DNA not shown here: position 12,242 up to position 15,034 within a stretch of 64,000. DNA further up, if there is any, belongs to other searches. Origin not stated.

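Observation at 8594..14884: Two divergent STAND-class NTPase/TPR proteins bracketing deoxyhypusine synthase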

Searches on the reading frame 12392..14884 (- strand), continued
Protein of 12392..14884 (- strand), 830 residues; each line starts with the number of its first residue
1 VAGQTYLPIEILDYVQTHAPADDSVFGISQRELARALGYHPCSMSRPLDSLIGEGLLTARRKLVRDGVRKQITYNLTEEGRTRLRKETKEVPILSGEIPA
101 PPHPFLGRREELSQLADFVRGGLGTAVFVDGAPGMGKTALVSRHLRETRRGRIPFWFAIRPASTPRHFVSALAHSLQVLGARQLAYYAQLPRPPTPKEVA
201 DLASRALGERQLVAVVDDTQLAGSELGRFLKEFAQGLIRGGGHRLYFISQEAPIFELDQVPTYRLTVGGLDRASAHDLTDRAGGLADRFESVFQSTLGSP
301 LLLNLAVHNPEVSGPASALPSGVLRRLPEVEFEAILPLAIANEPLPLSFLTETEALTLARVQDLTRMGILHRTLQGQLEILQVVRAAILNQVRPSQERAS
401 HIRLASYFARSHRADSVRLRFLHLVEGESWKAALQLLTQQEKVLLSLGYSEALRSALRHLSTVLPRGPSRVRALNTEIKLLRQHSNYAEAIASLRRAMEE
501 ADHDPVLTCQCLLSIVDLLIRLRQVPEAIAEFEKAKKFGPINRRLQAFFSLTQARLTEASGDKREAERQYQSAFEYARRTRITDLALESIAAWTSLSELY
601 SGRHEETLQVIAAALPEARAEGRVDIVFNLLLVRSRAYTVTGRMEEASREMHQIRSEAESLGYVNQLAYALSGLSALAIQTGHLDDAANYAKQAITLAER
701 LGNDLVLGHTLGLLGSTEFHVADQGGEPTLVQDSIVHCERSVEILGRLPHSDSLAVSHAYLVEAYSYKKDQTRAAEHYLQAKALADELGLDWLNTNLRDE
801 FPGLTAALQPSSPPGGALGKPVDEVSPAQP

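Call 44: search_protein_families(library=pfam, proteins=[P0252, P0254, P0257, P0263, P0262, P0266, P0269, P0274, P0276, P0320], max_evalue=0.001)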
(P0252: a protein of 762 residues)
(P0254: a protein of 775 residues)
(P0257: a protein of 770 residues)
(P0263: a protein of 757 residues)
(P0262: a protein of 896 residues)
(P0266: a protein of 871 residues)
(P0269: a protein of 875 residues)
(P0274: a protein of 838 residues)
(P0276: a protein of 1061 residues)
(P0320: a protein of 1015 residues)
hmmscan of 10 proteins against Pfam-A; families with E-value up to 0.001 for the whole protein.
P0252 (762 aa): 7 families
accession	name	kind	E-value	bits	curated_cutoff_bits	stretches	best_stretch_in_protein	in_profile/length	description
PF13424.12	TPR_12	-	4.6e-16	59.2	30.1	3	650-722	3-77/77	Tetratricopeptide repeat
PF13191.12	AAA_16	-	2.3e-08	35.1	32.6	1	101-228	1-157/167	AAA ATPase domain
PF07719.23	TPR_2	-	2.9e-07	30.5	27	0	537-560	8-31/34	Tetratricopeptide repeat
PF00515.34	TPR_1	-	2.8e-06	27.3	27.8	0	537-559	8-30/34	Tetratricopeptide repeat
PF13176.12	TPR_7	-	1.3e-05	25.3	27.9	0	692-723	1-32/36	Tetratricopeptide repeat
PF25064.1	ARM_TT21_5th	-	0.00031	21.5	27.8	0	461-565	7-106/117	TT21 fifth ARM repeats domain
PF13401.12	AAA_22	-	0.00091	20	27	0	118-243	4-123/130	AAA domain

P0254 (775 aa): 8 families
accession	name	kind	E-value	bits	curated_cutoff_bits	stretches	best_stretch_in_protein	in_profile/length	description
PF13191.12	AAA_16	-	7e-11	43.3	32.6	1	96-234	2-162/167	AAA ATPase domain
PF13401.12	AAA_22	-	7.3e-11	42.9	27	1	112-245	4-126/130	AAA domain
PF13424.12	TPR_12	-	6.3e-08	33.1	30.1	1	662-720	17-77/77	Tetratricopeptide repeat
PF20703.3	nSTAND1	-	1.1e-07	32.3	27.1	1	94-243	14-160/379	Novel STAND NTPase 1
PF17874.7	TPR_MalT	-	1.3e-06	28.4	45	1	455-643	124-315/336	MalT-like TPR region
PF07719.23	TPR_2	-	6e-06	26.4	27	0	688-718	1-31/34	Tetratricopeptide repeat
PF01637.24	ATPase_2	-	3.4e-05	24.2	33.2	1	96-295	1-222/225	ATPase domain predominantly from Archaea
PF14559.12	TPR_19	-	0.00094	19.9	25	0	467-531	5-66/68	Tetratricopeptide repeat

P0257 (770 aa): 5 families
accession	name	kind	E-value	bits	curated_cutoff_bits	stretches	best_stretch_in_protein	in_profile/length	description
PF13424.12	TPR_12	-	2.7e-10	40.7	30.1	1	666-736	5-77/77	Tetratricopeptide repeat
PF13191.12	AAA_16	-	1.2e-09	39.3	32.6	1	116-244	1-158/167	AAA ATPase domain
PF17874.7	TPR_MalT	-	6.9e-08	32.6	45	1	631-738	47-156/336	MalT-like TPR region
PF13401.12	AAA_22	-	3.1e-07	31.2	27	1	134-261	5-126/130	AAA domain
PF07719.23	TPR_2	-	0.00018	21.8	27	0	547-575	3-31/34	Tetratricopeptide repeat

P0263 (757 aa): 3 families
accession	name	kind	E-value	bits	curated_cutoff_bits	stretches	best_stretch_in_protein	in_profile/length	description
PF17874.7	TPR_MalT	-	4e-09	36.6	45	0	517-588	41-112/336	MalT-like TPR region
PF13424.12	TPR_12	-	4.6e-06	27.2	30.1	0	636-708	3-77/77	Tetratricopeptide repeat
PF13191.12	AAA_16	-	4.8e-06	27.6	32.6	1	102-142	2-47/167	AAA ATPase domain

P0262 (896 aa): 16 families
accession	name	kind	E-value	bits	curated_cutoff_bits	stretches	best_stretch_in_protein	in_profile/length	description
PF13424.12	TPR_12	-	1.2e-34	118.8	30.1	4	550-622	2-76/77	Tetratricopeptide repeat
PF00515.34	TPR_1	-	4.8e-16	58.2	27.8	0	834-859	3-28/34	Tetratricopeptide repeat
PF07719.23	TPR_2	-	1.5e-14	53.3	27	0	834-860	3-29/34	Tetratricopeptide repeat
PF13181.12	TPR_8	-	9.6e-11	41.4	25.7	0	712-743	1-32/34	Tetratricopeptide repeat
PF13374.12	TPR_10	-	2.4e-09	37.3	27.5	0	551-586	2-37/42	Tetratricopeptide repeat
PF13432.12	TPR_16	-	9.2e-09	36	32.7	0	687-743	12-62/65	Tetratricopeptide repeat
PF13401.12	AAA_22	-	2.3e-08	34.9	27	1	197-324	5-124/130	AAA domain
PF13428.12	TPR_14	-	4.4e-08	33.5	23.5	0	552-579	2-29/44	Tetratricopeptide repeat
PF13191.12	AAA_16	-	1e-07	33.1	32.6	1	177-319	1-165/167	AAA ATPase domain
PF01637.24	ATPase_2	-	4.4e-07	30.4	33.2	1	178-308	1-137/225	ATPase domain predominantly from Archaea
PF17874.7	TPR_MalT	-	3.8e-06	26.8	45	0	684-860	13-189/336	MalT-like TPR region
PF14559.12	TPR_19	-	3.6e-05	24.4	25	0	534-577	11-51/68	Tetratricopeptide repeat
PF13176.12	TPR_7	-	5.3e-05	23.4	27.9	0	714-747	1-34/36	Tetratricopeptide repeat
PF14938.12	SNAP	-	6.7e-05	22.9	25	0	763-859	85-182/282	Soluble NSF attachment protein, SNAP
PF24885.1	TPR_NPHP3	-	0.00021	21.2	100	0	525-625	115-217/239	Nephrocystin-3 TPR domain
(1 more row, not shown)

P0266 (871 aa): 24 families
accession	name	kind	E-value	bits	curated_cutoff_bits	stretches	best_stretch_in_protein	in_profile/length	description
PF13424.12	TPR_12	-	4.1e-36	123.4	30.1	4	779-851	3-77/77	Tetratricopeptide repeat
PF07719.23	TPR_2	-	3e-24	83.5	27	0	620-646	2-28/34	Tetratricopeptide repeat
PF13181.12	TPR_8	-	3e-22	77.3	25.7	1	621-650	3-32/34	Tetratricopeptide repeat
PF00515.34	TPR_1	-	8.4e-20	70.1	27.8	0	541-569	3-31/34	Tetratricopeptide repeat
PF13176.12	TPR_7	-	3.5e-16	58.3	27.9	0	542-574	2-34/36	Tetratricopeptide repeat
PF13374.12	TPR_10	-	1.8e-15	56.8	27.5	0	699-731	2-34/42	Tetratricopeptide repeat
PF14938.12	SNAP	-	6.7e-14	52.5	25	2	765-870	20-125/282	Soluble NSF attachment protein, SNAP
PF17874.7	TPR_MalT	-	4.9e-11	42.9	45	1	552-734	14-196/336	MalT-like TPR region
PF01637.24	ATPase_2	-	5.1e-11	43.3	33.2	1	178-375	1-223/225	ATPase domain predominantly from Archaea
PF13174.12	TPR_6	-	4.5e-09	36.8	26.3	0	821-847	2-28/33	Tetratricopeptide repeat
PF13428.12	TPR_14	-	6.9e-09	36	23.5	0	621-646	3-28/44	Tetratricopeptide repeat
PF13191.12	AAA_16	-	1.5e-07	32.5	32.6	1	178-310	2-163/167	AAA ATPase domain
PF13431.12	TPR_17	-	3.5e-07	30.4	24.4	0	701-720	15-34/34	Tetratricopeptide repeat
PF13414.12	TPR_11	-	5.4e-07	29.6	26.8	0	546-571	1-26/42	TPR repeat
PF12895.13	ANAPC3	-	8.6e-07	29.6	27.2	0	541-590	25-74/82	Anaphase-promoting complex, cyclosome, subunit 3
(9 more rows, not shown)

P0269 (875 aa): 21 families
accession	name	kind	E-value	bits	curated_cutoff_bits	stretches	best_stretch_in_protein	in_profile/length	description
PF13424.12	TPR_12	-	2.5e-34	117.8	30.1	4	623-694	4-77/77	Tetratricopeptide repeat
PF00515.34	TPR_1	-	2.4e-25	87.7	27.8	1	702-724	1-23/34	Tetratricopeptide repeat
PF07719.23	TPR_2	-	2.5e-23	80.7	27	0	586-611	5-30/34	Tetratricopeptide repeat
PF13181.12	TPR_8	-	4.9e-22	76.6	25.7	1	583-613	2-32/34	Tetratricopeptide repeat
PF13176.12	TPR_7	-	8.8e-17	60.2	27.9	0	704-737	1-34/36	Tetratricopeptide repeat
PF13374.12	TPR_10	-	3e-12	46.6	27.5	0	663-695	3-35/42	Tetratricopeptide repeat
PF01637.24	ATPase_2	-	2.2e-10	41.1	33.2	1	173-377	1-222/225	ATPase domain predominantly from Archaea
PF17874.7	TPR_MalT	-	3.9e-08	33.4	45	0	715-855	14-155/336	MalT-like TPR region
PF00931.28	NB-ARC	-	4.5e-08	33.1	23.5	1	182-380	8-201/248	NB-ARC domain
PF13428.12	TPR_14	-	7.5e-08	32.8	23.5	0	589-609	8-28/44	Tetratricopeptide repeat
PF13191.12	AAA_16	-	2.8e-07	31.6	32.6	1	173-232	2-61/167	AAA ATPase domain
PF13174.12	TPR_6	-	1.2e-06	29.2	26.3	0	823-846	1-24/33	Tetratricopeptide repeat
PF24883.2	NPHP3_N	-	4.1e-06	27.5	24.8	1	184-229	13-58/164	Nephrocystin 3, N-terminal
PF20720.3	nSTAND3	-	1e-05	25.7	27.2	1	183-222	7-46/155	Novel STAND NTPase 3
PF13431.12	TPR_17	-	4.2e-05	23.9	24.4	0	702-723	13-34/34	Tetratricopeptide repeat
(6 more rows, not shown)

P0274 (838 aa): 29 families (the best 25 are shown)
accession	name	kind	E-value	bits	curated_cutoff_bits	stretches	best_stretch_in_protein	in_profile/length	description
PF13424.12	TPR_12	-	4.8e-40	136.1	30.1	4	628-691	5-70/77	Tetratricopeptide repeat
PF07719.23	TPR_2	-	1.7e-33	112.4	27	1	667-691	2-26/34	Tetratricopeptide repeat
PF00515.34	TPR_1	-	1.3e-29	101.2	27.8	1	667-691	2-26/34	Tetratricopeptide repeat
PF13181.12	TPR_8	-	4.1e-26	89.3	25.7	2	667-693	2-28/34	Tetratricopeptide repeat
PF13176.12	TPR_7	-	9.3e-16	57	27.9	0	670-697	3-30/36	Tetratricopeptide repeat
PF13374.12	TPR_10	-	1.3e-15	57.3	27.5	0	706-739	2-35/42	Tetratricopeptide repeat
PF01637.24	ATPase_2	-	5.7e-13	49.6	33.2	1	139-341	1-224/225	ATPase domain predominantly from Archaea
PF17874.7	TPR_MalT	-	1.2e-12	48.3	45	1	716-815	11-109/336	MalT-like TPR region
PF14938.12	SNAP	-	4.5e-11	43.2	25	1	745-821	34-109/282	Soluble NSF attachment protein, SNAP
PF00931.28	NB-ARC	-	8.7e-11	42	23.5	1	143-366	2-225/248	NB-ARC domain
PF13428.12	TPR_14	-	1.6e-10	41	23.5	0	592-621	3-32/44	Tetratricopeptide repeat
PF13414.12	TPR_11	-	4.8e-10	39.4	26.8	0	561-582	5-26/42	TPR repeat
PF13401.12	AAA_22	-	7.6e-10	39.6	27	1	156-287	4-127/130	AAA domain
PF13191.12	AAA_16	-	1.6e-09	38.9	32.6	1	139-272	2-160/167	AAA ATPase domain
PF13432.12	TPR_16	-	8.7e-09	36.1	32.7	0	595-652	2-56/65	Tetratricopeptide repeat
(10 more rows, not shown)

P0276 (1061 aa): 21 families
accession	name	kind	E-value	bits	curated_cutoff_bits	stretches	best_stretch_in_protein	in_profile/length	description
PF13424.12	TPR_12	-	6.2e-40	135.7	30.1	4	889-959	1-72/77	Tetratricopeptide repeat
PF05763.18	DUF835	-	2.7e-27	95.6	33.1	1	171-289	18-136/136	Protein of unknown function (DUF835)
PF07719.23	TPR_2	-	2e-23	81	27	2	1012-1043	1-32/34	Tetratricopeptide repeat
PF00515.34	TPR_1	-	8.9e-20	70.1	27.8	2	891-921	1-31/34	Tetratricopeptide repeat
PF13181.12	TPR_8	-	7.7e-18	63.5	25.7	2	891-920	1-30/34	Tetratricopeptide repeat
PF13374.12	TPR_10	-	9.2e-14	51.4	27.5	0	891-924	2-35/42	Tetratricopeptide repeat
PF14938.12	SNAP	-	3.9e-12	46.7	25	0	728-883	36-187/282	Soluble NSF attachment protein, SNAP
PF17874.7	TPR_MalT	-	6.5e-11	42.5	45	1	858-1043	8-192/336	MalT-like TPR region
PF13191.12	AAA_16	-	7.2e-11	43.3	32.6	1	347-478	2-158/167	AAA ATPase domain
PF01637.24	ATPase_2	-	1.2e-10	42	33.2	1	347-551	1-223/225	ATPase domain predominantly from Archaea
PF13176.12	TPR_7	-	1.4e-09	37.7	27.9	0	893-920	1-28/36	Tetratricopeptide repeat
PF13401.12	AAA_22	-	6.1e-09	36.7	27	1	364-489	3-120/130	AAA domain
PF10602.15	RPN7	-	8.3e-07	29.3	29.6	1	870-998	15-139/174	26S proteasome subunit RPN7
PF13428.12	TPR_14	-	3.5e-06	27.6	23.5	0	816-842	6-32/44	Tetratricopeptide repeat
PF00931.28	NB-ARC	-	4.7e-06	26.5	23.5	1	353-557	4-205/248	NB-ARC domain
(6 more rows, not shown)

P0320 (1015 aa): 25 families
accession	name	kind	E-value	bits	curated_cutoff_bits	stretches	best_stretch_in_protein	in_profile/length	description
PF13424.12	TPR_12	-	1.4e-40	137.7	30.1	4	803-875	3-76/77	Tetratricopeptide repeat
PF05763.18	DUF835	-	9.9e-28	97.1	33.1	1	129-254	9-135/136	Protein of unknown function (DUF835)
PF07719.23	TPR_2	-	4.9e-25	86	27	0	723-754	1-32/34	Tetratricopeptide repeat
PF00515.34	TPR_1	-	3e-20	71.6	27.8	1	803-833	1-31/34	Tetratricopeptide repeat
PF13181.12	TPR_8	-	6.3e-18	63.8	25.7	1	843-875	1-32/34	Tetratricopeptide repeat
PF13176.12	TPR_7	-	5.3e-16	57.7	27.9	0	809-831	5-27/36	Tetratricopeptide repeat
PF01637.24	ATPase_2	-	4.2e-15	56.6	33.2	1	310-515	1-223/225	ATPase domain predominantly from Archaea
PF14938.12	SNAP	-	7.3e-15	55.6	25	3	737-869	49-180/282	Soluble NSF attachment protein, SNAP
PF13401.12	AAA_22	-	3.4e-11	44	27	1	327-454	4-123/130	AAA domain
PF17874.7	TPR_MalT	-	2.6e-10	40.5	45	1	809-955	46-192/336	MalT-like TPR region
PF13374.12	TPR_10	-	2.1e-09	37.5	27.5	0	806-836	5-35/42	Tetratricopeptide repeat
PF13414.12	TPR_11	-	4.9e-09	36.2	26.8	0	730-777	1-42/42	TPR repeat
PF00931.28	NB-ARC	-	9.6e-09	35.3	23.5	1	314-425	2-111/248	NB-ARC domain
PF13428.12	TPR_14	-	4e-08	33.6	23.5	0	966-994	3-31/44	Tetratricopeptide repeat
PF24885.1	TPR_NPHP3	-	6.5e-08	32.7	100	1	748-870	83-209/239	Nephrocystin-3 TPR domain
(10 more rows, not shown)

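Call 54: find_homologous_proteins(query=P0252, max_evalue=1e-10)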
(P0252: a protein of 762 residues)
Query P0252 (762 aa): 12 proteins with E <= 1e-10 among 8000 candidates.
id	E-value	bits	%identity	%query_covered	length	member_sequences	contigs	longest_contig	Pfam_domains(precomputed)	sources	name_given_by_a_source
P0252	0.0e+0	1636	100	100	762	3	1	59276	PF00515.35,PF13424.13,PF13176.13,PF07719.24,PF13191.13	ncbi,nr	ncbi:MAG: tetratricopeptide repeat protein [Euryarchaeota archaeon]|nr:tetratricopeptide repeat prot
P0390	0.0e+0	1165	76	97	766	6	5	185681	PF17874.8,PF13424.13,PF07719.24,PF13191.13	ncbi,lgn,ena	-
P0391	0.0e+0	1066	69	96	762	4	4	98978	PF13424.13,PF07719.24,PF13191.13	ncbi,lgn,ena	-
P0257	1.7e-149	518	44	99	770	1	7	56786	PF17874.8,PF13424.13,PF13401.13,PF13191.13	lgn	-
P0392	1.1e-121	426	40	98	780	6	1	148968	PF17874.8,PF13424.13,PF13428.13,PF07719.24,PF13191.13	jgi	jgi:hypothetical protein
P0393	1.4e-119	419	39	98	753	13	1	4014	PF17874.8,PF13424.13,PF13401.13,PF13428.13,PF07719.24,PF00931.29,PF13191.13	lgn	-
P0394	1.5e-119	419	39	98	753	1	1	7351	PF13424.13,PF07719.24,PF13191.13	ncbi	-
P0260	2.4e-118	415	39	95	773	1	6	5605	PF17874.8,PF13424.13,PF13401.13,PF13191.13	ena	-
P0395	1.5e-116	409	39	94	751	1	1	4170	PF17874.8,PF13424.13,PF13401.13,PF07719.24,PF13191.13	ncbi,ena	-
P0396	1.5e-116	409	40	90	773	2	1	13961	PF17874.8,PF13424.13,PF13401.13,PF13191.13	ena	-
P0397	1.6e-90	323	35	96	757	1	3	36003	PF17874.8,PF13191.13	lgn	-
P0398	4.8e-14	70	31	23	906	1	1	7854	PF13431.13,PF12862.14,PF13414.13,PF10579.15,PF01381.29,PF13176.13,PF24885.2,PF13374.13,PF17874.8,PF00515.35,PF13424.13,PF28559.1,PF13181.13,PF13560.13,PF08626.17,PF07719.24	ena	-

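Call 55: find_encoding_contigs(protein=P0252, flank=10000, max_places=1)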
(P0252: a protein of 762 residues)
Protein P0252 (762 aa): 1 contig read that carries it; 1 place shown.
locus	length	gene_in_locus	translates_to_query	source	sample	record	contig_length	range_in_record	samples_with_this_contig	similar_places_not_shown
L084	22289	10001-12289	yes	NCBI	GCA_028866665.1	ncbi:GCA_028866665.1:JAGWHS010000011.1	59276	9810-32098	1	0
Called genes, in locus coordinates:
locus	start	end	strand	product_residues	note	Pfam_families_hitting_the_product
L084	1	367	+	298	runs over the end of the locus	-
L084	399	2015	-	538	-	PF07282:Cas12f1-like_TNB (weak)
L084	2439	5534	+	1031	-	PF13191:AAA_16, PF05729:NACHT (faint), PF13401:AAA_22 (faint), PF05763:DUF835, PF13191:AAA_16 (weak), PF13424:TPR_12 (faint), PF17874:TPR_MalT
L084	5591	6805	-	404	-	-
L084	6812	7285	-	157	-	-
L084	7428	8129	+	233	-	-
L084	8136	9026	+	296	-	PF00005:ABC_tran, PF02463:SMC_N (faint), PF13304:AAA_21 (faint)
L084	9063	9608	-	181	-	-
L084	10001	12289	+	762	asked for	PF13191:AAA_16, PF00515:TPR_1 (faint), PF07719:TPR_2 (faint), PF13176:TPR_7 (faint), PF13424:TPR_12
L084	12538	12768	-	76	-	PF12773:DZR (faint), PF10571:UPF0547 (faint), PF18912:DZR_2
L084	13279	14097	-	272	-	-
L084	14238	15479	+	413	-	PF07690:MFS_1, PF05977:MFS_3 (weak)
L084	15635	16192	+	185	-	PF13412:HTH_24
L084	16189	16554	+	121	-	PF00072:Response_reg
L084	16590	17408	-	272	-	-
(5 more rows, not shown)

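Call 56: find_encoding_contigs(protein=P0392, flank=10000, max_places=1)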
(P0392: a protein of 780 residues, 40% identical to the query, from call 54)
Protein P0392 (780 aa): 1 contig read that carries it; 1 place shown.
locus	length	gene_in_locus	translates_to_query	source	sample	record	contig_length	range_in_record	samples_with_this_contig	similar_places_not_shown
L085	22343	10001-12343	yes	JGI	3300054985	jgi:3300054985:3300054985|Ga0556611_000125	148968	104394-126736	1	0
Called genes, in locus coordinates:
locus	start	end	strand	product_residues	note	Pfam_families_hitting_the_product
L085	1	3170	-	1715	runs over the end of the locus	PF13895:Ig_2 (faint), PF13927:Ig_3 (faint), PF22352:K319L-like_PKD (faint), PF13573:SprB (faint), PF18911:PKD_4, PF00801:PKD, PF18911:PKD_4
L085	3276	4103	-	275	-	-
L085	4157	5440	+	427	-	PF13660:DUF4147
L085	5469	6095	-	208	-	-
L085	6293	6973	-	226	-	-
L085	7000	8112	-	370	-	-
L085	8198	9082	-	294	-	-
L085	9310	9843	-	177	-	PF00293:NUDIX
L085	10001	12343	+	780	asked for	PF13191:AAA_16 (weak), PF07719:TPR_2 (faint), PF13428:TPR_14 (faint), PF17874:TPR_MalT (faint), PF13424:TPR_12 (weak)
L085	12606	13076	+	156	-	-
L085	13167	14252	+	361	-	PF08271:Zn_Ribbon_TF, PF00382:TFIIB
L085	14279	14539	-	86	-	-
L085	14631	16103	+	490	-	-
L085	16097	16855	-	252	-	-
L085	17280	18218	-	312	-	PF01435:Peptidase_M48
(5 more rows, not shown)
